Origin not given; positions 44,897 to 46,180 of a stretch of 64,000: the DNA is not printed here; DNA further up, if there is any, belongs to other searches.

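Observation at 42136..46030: Fibre (B) plus small downstream protein (A) pairs look like fibre plus assembly-chaperone modules, duplicated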

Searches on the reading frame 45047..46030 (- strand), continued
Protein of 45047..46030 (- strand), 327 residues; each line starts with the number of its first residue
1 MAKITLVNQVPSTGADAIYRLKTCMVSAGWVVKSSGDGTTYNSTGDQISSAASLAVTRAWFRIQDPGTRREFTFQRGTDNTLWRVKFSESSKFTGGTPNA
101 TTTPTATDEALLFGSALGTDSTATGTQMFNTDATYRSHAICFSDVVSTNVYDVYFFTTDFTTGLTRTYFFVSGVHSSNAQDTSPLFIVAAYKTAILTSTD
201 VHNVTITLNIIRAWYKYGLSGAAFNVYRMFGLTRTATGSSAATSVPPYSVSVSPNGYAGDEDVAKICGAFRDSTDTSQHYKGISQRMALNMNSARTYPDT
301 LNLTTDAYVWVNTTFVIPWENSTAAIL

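Call 91: search_protein_families(library=pfam, proteins=[L008:9177-10049:+, L025:6918-8348:+, L035:7040-8890:+, L034:6679-7767:+, L027:4893-5651:+, L028:7022-8029:+, L029:6934-8304:+, L036:6931-7611:+, L020:6959-7369:+, L013:4383-4808:+], max_evalue=0.05)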
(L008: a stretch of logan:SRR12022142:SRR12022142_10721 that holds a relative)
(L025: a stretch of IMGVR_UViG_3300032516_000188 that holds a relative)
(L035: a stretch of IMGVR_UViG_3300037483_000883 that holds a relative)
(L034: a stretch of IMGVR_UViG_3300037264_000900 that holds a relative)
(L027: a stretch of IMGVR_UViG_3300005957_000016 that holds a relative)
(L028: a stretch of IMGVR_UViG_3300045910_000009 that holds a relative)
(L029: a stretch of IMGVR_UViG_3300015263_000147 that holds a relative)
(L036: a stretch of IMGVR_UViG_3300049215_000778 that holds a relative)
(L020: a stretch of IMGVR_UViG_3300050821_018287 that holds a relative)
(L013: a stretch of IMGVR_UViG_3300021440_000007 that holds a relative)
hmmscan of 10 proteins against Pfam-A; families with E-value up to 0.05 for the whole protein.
L008:9177-10049:+ (290 aa): 1 family
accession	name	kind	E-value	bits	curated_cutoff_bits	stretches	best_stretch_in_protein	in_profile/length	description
PF04965.19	GPW_gp25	-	0.00068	19.8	27.2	1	191-270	5-77/96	Baseplate wedge protein gp25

L025:6918-8348:+ (476 aa): 2 families
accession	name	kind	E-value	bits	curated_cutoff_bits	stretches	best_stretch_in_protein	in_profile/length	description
PF13385.13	Laminin_G_3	-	1.2e-13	51.9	27.6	1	128-283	15-150/151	Concanavalin A-like lectin/glucanases superfamily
PF10076.14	Phage_Mu_Gp48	-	4.6e-10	39.9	37.4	1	320-451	16-144/150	Bacteriophage Mu-like, Gp48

L035:7040-8890:+ (616 aa): 2 families
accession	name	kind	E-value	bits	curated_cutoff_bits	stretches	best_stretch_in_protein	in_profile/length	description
PF10076.14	Phage_Mu_Gp48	-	7.7e-10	39.2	37.4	1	242-337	5-96/150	Bacteriophage Mu-like, Gp48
PF13385.13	Laminin_G_3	-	0.00075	20.1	27.6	1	92-222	34-150/151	Concanavalin A-like lectin/glucanases superfamily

L034:6679-7767:+ (363 aa): 3 families
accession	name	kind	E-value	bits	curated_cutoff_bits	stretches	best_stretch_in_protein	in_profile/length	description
PF10076.14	Phage_Mu_Gp48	-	2.2e-08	34.5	37.4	1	260-356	2-95/150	Bacteriophage Mu-like, Gp48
PF13385.13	Laminin_G_3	-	0.0012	19.5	27.6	1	78-243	17-150/151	Concanavalin A-like lectin/glucanases superfamily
PF00354.24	Pentaxin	-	0.02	15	25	1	169-253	88-173/194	Pentaxin family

L027:4893-5651:+ (252 aa): 0 families

L028:7022-8029:+ (336 aa): 0 families

L029:6934-8304:+ (456 aa): 0 families

L036:6931-7611:+ (226 aa): 1 family
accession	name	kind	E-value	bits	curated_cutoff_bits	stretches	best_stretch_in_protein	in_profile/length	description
PF13753.12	SWM_repeat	-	0.0002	21.9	27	1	31-107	6-79/86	Putative flagellar system-associated repeat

L020:6959-7369:+ (136 aa): 0 families

L013:4383-4808:+ (141 aa): 1 family
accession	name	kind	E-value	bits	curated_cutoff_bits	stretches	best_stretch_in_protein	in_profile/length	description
PF17957.7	Big_7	-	0.017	16.2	24.1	0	40-78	1-40/70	Bacterial Ig domain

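Call 93: search_protein_families(library=pfam, proteins=[L025:4499-5971:+, L025:4077-4580:+, L035:4550-5941:+, L035:4166-4546:+, L034:4132-5526:+, L013:2268-3446:+, L013:1869-2267:+, L036:4786-5997:+, L020:4758-5969:+, L029:4184-4990:+], max_evalue=0.01)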
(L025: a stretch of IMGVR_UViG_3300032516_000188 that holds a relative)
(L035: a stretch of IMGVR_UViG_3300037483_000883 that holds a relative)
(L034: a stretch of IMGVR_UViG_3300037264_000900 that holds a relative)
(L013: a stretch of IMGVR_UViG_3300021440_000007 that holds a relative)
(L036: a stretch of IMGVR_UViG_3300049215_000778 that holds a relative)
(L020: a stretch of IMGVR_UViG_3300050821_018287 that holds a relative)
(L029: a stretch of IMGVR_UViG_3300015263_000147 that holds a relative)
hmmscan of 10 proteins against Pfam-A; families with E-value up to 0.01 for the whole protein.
L025:4499-5971:+ (490 aa): 1 family
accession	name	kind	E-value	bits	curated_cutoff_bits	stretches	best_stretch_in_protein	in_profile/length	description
PF04865.19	Baseplate_J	-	3.7e-39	135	21.1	1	93-313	2-218/255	Baseplate J-like protein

L025:4077-4580:+ (167 aa): 1 family
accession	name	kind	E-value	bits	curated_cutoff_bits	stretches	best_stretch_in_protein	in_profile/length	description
PF07409.17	GP46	-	2e-08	34.5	28.6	1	65-149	17-95/101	Phage protein GP46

L035:4550-5941:+ (463 aa): 1 family
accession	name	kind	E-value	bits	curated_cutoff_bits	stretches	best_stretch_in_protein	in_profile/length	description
PF04865.19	Baseplate_J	-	7.1e-42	143.9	21.1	1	66-287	2-219/255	Baseplate J-like protein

L035:4166-4546:+ (126 aa): 1 family
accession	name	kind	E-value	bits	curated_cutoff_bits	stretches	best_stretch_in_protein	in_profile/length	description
PF07409.17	GP46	-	1.4e-11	44.6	28.6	1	37-107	24-94/101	Phage protein GP46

L034:4132-5526:+ (464 aa): 1 family
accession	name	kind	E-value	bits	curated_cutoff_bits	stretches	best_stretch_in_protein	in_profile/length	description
PF04865.19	Baseplate_J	-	3.3e-28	99.1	21.1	1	71-236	7-171/255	Baseplate J-like protein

L013:2268-3446:+ (392 aa): 0 families

L013:1869-2267:+ (132 aa): 0 families

L036:4786-5997:+ (403 aa): 1 family
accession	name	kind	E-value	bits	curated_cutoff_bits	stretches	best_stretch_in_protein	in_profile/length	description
PF09020.15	YopE_N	-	0.0099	16.6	27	0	336-388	50-100/126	YopE, N terminal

L020:4758-5969:+ (403 aa): 1 family
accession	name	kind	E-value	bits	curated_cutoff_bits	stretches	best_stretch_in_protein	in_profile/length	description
PF04865.19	Baseplate_J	-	5.6e-23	82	21.1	1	70-326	3-237/255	Baseplate J-like protein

L029:4184-4990:+ (268 aa): 0 families

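Call 102: fold_search(model_id=the predicted structure, library=pdb)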
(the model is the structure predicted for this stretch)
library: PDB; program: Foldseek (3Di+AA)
matches with E <= 10: 101; with E <= 0.001: 0
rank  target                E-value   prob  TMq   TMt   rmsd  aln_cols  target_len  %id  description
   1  6n4d_A                7.9e-01  0.03  0.16  0.15  18.8       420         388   10  The crystal structure of neuramindase from A/canine/IL/11613/2015 (H3N2) influenza virus. (released 2019-01-30)
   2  2h3x_A                1.0e+00  0.02  0.13  0.12  15.8       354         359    9  Crystal Structure of an Electron Transfer Complex Between Aromatic Amine Dehydrogenase and Azurin from Alcaligenes Fae (released 2006-11-21)
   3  2agl_B                1.1e+00  0.02  0.13  0.12  15.8       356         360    8  Crystal structure of the phenylhydrazine adduct of aromatic amine dehydrogenase from Alcaligenes faecalis (released 2006-04-25)
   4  7zm6_B                1.1e+00  0.01  0.12  0.10  20.4       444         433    7  Nariva virus receptor binding protein (released 2023-09-13)
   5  2hxc_B                1.3e+00  0.02  0.12  0.12  15.8       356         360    8  Crystal structure of the benzylamine complex of aromatic amine dehydrogenase in N-semiquinone form (released 2006-09-26)
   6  2agl_A                1.3e+00  0.01  0.13  0.12  15.7       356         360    9  Crystal structure of the phenylhydrazine adduct of aromatic amine dehydrogenase from Alcaligenes faecalis (released 2006-04-25)
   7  2hjb_A                1.5e+00  0.01  0.11  0.10  17.8       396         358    9  Crystal structure of Alcaligenes faecalis AADH in complex with p-methoxybenzylamine (released 2007-11-06)
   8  7zm6_A                1.5e+00  0.01  0.10  0.09  20.3       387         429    7  Nariva virus receptor binding protein (released 2023-09-13)
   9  2mta_H                1.7e+00  0.01  0.11  0.10  19.3       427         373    9  CRYSTAL STRUCTURE OF A TERNARY ELECTRON TRANSFER COMPLEX BETWEEN METHYLAMINE DEHYDROGENASE, AMICYANIN AND A C-TYPE CYT (released 1994-01-31)
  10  2agx_A                2.0e+00  0.01  0.12  0.12  15.8       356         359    9  Crystal structure of the Schiff base intermediate in the reductive half-reaction of aromatic amine dehydrogenase (AADH (released 2006-04-25)
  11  2i0r_A                2.0e+00  0.01  0.13  0.12  15.9       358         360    9  Crystal structure of aromatic amine dehydrogenase TTQ-formamide adduct (released 2007-04-24)
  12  8z5y_D                2.1e+00  0.01  0.11  0.09  30.4       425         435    9  Cryo-EM structure of the L-hook of the polar flagellum (released 2025-10-22)
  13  2hxc_A                2.2e+00  0.01  0.13  0.12  15.7       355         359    9  Crystal structure of the benzylamine complex of aromatic amine dehydrogenase in N-semiquinone form (released 2006-09-26)
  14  6ais                  2.6e+00  0.02  0.11  0.13  17.0       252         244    8  Loop deletion mutant (deleting two residues) (released 2019-07-03)
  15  9dta_B                2.6e+00  0.01  0.13  0.12  19.0       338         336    6  Crystal structure of the WDR domain of WDR91 in complex with DR3448 (released 2024-10-16)
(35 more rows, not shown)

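Call 109: search_protein_families(library=pfam, proteins=[L030:6985-10215:+], max_evalue=0.01)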
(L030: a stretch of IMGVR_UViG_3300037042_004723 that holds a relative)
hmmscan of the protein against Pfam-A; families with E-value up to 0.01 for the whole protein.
L030:6985-10215:+ (1077 aa): 7 families
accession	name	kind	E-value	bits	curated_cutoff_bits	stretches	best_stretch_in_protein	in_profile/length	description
PF24681.1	Kelch_KLHDC2_KLHL20_DRC7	-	9.3e-52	175.9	50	5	253-452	11-210/221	KLHDC2/KLHL20/DRC7 Kelch-repeats domain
PF24981.1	Beta-prop_ATRN-LZTR1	-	2.2e-25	89.9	50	5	183-318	89-228/289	Attractin/LZTR1 beta-propeller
PF13415.12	Kelch_3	-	1.4e-21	76.6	22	3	355-395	1-40/48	Galactose oxidase, central domain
PF13418.12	Kelch_4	-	2.2e-18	66.3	21.6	1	343-392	1-48/49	Galactose oxidase, central domain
PF13964.12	Kelch_6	-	7.1e-12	45.3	25.3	1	349-388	5-45/50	Kelch motif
PF01344.31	Kelch_1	-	1.5e-06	28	20.1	1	354-388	10-44/46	Kelch motif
PF07646.21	Kelch_2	-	4e-06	27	21.3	0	304-331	14-40/48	Kelch motif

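Call 113: search_dna_similar(query=window:45047-46030:-, collection=phages, mode=protein, max_rows=30, max_evalue=0.001)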
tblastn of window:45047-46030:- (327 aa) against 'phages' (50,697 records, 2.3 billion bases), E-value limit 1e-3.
No match.

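Call 114: search_dna_similar(query=L036:6001-6924:+, collection=phages, mode=protein, max_rows=20, max_evalue=0.001)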
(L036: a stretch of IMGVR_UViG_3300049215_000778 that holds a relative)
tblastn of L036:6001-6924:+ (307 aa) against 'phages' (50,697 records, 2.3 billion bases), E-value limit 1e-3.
No match.

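Call 115: search_dna_similar(query=L035:6010-7047:+, collection=phages, mode=protein, max_rows=20, max_evalue=0.001)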
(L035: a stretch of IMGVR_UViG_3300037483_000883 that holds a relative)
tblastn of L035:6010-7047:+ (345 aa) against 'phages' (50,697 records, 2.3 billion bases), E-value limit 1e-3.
No match.

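Call 116: find_related_loci(query=A3, collection=genome_contigs, flank=5000)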
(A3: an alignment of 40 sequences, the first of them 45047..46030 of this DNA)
Query A3 (327 aa) in genome_contigs; peptide patterns used: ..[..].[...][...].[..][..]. (x = any residue, [..] = any of these).
36 stretches matched a pattern; 4 encode a relative of the query (tblastn E <= 1e-3); 4 distinct loci.
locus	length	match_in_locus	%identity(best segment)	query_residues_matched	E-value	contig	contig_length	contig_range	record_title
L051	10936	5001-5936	33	7-327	2e-38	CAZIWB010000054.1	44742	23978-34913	MAG TPA_asm: uncultured Cellvibrionaceae bacterium isolate SRP193066_co1_141 genome assembly, contig: NODE_968_length_44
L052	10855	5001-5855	26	11-295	5e-20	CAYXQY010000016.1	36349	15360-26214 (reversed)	MAG TPA_asm: uncultured Planctomycetia bacterium isolate SRP185896_co2_377 genome assembly, contig: NODE_442_length_3634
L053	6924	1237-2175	31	7-324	2e-15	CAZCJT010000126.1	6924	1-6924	MAG TPA_asm: uncultured Acidimicrobiaceae bacterium isolate SRP062349_co6_4 genome assembly, contig: NODE_9591_length_69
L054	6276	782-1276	34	1-163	3e-17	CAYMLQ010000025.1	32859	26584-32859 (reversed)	MAG TPA_asm: uncultured Lentisphaeraceae bacterium isolate SRP272421_co3_474 genome assembly, contig: NODE_2307_length_3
